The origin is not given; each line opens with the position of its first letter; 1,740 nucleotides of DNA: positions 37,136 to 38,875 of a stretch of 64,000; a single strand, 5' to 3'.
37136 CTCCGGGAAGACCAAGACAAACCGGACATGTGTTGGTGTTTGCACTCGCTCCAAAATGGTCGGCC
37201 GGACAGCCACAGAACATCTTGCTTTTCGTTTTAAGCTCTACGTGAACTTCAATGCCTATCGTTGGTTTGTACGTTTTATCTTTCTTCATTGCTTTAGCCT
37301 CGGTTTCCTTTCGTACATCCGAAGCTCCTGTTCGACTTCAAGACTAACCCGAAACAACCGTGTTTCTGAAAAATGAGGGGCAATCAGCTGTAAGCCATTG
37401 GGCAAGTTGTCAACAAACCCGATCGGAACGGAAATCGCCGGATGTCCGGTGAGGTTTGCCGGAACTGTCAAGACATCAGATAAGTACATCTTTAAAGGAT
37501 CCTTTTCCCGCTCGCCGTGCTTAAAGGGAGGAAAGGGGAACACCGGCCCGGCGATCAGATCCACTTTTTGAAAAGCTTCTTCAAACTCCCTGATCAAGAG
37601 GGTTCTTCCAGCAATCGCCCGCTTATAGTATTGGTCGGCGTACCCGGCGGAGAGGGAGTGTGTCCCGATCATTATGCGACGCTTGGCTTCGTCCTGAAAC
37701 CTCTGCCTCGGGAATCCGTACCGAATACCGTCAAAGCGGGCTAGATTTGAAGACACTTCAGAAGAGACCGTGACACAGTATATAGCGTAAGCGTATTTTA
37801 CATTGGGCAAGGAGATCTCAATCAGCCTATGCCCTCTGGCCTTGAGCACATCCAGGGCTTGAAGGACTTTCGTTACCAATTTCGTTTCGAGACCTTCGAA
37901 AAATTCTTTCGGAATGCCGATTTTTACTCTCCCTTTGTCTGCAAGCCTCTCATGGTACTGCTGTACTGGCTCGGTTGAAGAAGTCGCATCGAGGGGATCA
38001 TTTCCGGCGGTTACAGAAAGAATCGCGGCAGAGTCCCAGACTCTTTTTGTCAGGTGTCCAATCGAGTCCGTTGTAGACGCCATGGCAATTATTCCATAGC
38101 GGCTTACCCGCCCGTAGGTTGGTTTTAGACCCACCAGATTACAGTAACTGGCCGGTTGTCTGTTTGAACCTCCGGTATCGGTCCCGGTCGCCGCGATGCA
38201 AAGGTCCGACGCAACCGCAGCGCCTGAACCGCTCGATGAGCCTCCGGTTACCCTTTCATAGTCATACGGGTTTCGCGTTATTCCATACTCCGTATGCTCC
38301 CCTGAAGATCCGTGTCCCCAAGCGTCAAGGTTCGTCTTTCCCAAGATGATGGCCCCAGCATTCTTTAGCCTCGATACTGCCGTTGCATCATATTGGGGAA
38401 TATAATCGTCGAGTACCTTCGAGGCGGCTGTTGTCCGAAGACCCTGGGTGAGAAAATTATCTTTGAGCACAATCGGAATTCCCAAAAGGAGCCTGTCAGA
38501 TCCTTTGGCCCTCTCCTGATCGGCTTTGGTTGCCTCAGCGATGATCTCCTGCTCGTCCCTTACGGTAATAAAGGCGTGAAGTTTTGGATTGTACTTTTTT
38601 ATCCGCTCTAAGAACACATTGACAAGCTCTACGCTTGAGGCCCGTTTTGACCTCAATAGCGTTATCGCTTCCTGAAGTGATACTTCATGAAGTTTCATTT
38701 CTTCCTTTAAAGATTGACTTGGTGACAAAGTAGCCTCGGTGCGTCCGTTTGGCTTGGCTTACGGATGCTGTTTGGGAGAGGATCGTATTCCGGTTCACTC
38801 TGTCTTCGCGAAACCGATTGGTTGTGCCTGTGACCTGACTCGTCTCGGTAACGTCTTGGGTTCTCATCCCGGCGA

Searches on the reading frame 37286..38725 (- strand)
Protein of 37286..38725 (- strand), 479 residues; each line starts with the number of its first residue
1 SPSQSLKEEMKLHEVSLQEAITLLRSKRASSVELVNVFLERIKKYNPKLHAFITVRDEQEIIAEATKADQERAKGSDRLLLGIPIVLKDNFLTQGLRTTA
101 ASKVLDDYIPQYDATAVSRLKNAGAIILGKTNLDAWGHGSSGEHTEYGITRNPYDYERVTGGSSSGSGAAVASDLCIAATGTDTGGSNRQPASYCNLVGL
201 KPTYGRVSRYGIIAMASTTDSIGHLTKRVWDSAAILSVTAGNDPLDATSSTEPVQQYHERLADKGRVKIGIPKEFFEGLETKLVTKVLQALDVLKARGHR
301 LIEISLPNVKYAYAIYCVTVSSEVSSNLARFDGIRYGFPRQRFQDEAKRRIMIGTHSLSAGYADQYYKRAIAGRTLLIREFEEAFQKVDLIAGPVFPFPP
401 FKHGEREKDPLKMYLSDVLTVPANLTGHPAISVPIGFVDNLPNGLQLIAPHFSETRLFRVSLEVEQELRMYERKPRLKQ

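Call 69: search_protein_families(library=pfam, proteins=[window:37286-38725:-], max_evalue=0.00001)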
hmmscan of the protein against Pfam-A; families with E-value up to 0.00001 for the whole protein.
window:37286-38725:- (479 aa): 1 family
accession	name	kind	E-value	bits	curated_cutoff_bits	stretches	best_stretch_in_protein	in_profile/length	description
PF01425.27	Amidase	-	2.6e-133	445.8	27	1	33-457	1-444/445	Amidase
